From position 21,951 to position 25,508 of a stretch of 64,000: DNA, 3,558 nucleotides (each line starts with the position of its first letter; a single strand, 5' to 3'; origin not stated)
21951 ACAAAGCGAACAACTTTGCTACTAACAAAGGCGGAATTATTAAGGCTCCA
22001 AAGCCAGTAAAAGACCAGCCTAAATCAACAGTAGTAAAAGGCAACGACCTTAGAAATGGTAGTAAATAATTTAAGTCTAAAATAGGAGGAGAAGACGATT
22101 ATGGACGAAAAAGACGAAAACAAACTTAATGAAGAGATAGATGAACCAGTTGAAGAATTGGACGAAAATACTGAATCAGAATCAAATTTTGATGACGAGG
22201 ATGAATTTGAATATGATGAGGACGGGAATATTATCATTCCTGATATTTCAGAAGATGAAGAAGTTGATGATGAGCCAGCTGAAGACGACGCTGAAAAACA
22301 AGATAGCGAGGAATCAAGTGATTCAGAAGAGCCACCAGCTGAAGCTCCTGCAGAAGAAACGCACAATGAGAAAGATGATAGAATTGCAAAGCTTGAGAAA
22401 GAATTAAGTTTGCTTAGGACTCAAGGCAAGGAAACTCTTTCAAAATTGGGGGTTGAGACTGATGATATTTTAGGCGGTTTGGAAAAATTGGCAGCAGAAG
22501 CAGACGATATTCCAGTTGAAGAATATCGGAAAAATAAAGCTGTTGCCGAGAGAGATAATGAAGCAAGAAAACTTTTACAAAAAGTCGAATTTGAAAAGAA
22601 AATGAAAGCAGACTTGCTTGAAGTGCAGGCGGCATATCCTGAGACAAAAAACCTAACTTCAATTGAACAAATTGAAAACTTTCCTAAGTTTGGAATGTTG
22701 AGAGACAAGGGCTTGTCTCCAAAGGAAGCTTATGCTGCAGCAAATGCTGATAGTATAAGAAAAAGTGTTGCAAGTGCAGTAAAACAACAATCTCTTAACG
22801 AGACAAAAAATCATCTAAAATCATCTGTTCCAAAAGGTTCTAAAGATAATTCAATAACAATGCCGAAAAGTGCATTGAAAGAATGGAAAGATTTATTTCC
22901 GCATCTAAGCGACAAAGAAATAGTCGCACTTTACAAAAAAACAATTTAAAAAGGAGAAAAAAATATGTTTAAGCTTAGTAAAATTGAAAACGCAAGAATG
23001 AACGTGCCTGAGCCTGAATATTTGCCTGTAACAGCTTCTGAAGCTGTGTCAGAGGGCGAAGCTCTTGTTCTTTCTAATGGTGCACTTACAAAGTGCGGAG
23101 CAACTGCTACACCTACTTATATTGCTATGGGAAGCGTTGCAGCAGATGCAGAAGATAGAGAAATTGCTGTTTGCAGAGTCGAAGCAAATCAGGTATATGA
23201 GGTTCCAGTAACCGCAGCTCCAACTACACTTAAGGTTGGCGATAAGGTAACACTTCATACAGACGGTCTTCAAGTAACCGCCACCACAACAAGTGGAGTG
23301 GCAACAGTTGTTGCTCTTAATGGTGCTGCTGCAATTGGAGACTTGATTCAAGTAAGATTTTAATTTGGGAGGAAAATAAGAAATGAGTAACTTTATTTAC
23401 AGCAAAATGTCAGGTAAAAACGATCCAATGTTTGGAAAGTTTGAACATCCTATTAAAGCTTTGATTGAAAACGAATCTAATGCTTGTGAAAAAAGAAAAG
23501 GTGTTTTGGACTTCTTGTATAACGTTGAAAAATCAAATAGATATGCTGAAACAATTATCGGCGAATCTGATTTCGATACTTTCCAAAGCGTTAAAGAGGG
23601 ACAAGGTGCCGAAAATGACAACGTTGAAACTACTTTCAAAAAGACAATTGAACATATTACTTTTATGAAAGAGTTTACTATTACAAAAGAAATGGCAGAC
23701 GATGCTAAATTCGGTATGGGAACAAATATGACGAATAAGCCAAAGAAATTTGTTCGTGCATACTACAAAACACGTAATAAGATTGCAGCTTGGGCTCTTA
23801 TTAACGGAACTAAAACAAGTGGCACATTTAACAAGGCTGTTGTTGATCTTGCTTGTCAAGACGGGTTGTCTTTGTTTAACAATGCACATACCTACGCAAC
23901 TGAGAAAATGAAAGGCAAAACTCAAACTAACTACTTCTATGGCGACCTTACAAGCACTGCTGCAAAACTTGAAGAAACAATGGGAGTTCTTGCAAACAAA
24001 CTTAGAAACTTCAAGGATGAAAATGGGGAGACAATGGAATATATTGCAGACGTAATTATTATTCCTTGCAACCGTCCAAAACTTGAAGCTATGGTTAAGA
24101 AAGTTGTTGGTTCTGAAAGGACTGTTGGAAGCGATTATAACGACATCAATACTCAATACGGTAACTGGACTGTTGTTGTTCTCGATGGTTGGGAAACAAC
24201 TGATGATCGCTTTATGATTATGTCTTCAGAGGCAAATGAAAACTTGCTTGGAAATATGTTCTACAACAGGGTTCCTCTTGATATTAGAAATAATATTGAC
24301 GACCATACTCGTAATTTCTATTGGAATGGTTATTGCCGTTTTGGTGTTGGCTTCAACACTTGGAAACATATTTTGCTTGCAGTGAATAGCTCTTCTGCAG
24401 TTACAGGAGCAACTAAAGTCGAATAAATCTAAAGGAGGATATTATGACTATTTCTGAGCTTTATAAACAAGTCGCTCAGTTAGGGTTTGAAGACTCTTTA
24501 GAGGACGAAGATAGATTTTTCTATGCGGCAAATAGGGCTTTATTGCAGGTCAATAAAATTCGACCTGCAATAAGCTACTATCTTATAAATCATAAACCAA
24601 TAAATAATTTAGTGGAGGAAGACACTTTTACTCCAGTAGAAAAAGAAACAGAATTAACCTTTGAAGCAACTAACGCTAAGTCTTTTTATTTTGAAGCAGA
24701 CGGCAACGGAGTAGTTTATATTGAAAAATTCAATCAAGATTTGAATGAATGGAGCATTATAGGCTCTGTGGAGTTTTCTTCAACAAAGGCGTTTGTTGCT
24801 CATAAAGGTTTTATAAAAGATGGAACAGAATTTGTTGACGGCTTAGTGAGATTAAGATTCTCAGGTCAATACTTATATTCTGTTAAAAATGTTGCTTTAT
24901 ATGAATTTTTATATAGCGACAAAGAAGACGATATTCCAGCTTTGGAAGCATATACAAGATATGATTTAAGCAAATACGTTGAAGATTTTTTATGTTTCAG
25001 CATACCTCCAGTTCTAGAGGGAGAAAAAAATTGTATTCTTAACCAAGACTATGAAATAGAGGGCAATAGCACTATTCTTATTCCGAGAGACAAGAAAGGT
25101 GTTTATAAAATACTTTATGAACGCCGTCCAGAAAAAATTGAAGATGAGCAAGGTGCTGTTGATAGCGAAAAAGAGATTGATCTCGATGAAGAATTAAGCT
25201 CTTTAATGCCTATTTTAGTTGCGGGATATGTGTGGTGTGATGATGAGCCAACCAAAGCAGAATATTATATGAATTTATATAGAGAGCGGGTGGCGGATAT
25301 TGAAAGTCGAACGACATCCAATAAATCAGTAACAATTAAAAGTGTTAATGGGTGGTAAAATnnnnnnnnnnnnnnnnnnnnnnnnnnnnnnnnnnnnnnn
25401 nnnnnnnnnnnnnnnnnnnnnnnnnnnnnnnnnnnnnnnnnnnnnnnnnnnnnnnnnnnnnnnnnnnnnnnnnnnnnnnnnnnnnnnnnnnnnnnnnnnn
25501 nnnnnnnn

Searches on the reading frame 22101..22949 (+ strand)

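Call 15: search_protein_families(library=pfam, proteins=[window:22101-22949:+], max_evalue=0.001)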
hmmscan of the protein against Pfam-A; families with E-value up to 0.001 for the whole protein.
window:22101-22949:+ (282 aa): 0 families

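Call 59: search_protein_families(library=phrogs, proteins=[window:22101-22949:+], max_evalue=0.001)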
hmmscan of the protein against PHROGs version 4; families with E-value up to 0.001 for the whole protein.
window:22101-22949:+ (282 aa): 1 family
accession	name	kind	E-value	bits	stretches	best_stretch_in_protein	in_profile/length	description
phrog_35275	-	unknown function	4.1e-05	24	1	149-280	196-328/336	-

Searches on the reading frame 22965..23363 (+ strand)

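Call 59: search_protein_families(library=phrogs, proteins=[window:22965-23363:+], max_evalue=0.001)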
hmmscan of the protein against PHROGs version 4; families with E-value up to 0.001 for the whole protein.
window:22965-23363:+ (132 aa): 2 families
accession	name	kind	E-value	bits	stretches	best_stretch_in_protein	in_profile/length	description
phrog_24113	-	unknown function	8.5e-30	104.2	1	2-132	3-130/143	-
phrog_122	-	head and packaging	0.0007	20.6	0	61-126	40-101/109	head decoration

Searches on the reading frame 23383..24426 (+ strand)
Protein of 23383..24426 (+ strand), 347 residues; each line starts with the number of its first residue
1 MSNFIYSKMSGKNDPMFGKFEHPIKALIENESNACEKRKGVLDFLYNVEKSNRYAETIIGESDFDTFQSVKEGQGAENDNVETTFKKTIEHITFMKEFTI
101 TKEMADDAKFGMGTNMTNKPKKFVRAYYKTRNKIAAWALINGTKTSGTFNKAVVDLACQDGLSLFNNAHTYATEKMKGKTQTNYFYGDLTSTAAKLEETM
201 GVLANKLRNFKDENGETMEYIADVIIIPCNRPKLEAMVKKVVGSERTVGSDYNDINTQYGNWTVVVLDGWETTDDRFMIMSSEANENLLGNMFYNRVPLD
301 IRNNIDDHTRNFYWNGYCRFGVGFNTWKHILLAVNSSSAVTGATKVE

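Call 15: search_protein_families(library=pfam, proteins=[window:23383-24426:+], max_evalue=0.001)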
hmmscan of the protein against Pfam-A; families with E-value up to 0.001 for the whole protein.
window:23383-24426:+ (347 aa): 0 families

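Call 59: search_protein_families(library=phrogs, proteins=[window:23383-24426:+], max_evalue=0.001)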
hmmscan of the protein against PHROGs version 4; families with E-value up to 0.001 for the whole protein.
window:23383-24426:+ (347 aa): 1 family
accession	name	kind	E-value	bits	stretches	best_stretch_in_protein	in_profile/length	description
phrog_371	-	head and packaging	3.8e-07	30.7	0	44-185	33-158/303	major head protein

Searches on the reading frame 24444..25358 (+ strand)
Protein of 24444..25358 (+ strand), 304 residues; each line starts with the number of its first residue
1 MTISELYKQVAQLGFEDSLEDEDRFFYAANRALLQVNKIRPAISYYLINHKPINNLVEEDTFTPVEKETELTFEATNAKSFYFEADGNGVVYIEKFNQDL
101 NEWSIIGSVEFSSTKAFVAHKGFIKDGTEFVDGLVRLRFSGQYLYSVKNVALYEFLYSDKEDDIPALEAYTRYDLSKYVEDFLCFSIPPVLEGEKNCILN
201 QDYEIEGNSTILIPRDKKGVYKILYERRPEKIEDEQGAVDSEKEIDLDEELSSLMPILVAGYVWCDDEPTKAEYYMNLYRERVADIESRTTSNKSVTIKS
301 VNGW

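Call 15: search_protein_families(library=pfam, proteins=[window:24444-25358:+], max_evalue=0.001)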
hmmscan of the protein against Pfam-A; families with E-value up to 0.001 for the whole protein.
window:24444-25358:+ (304 aa): 1 family
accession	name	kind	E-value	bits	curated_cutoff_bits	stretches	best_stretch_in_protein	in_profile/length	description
PF24175.2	SU10_adaptor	-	0.0007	20.5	27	0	203-291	98-186/194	SU10 adaptor protein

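Call 59: search_protein_families(library=phrogs, proteins=[window:24444-25358:+], max_evalue=0.001)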
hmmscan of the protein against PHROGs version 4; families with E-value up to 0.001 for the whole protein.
window:24444-25358:+ (304 aa): 1 family
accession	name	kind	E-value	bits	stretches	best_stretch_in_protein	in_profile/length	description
phrog_13046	-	unknown function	3.3e-08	34.5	1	202-293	95-182/193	-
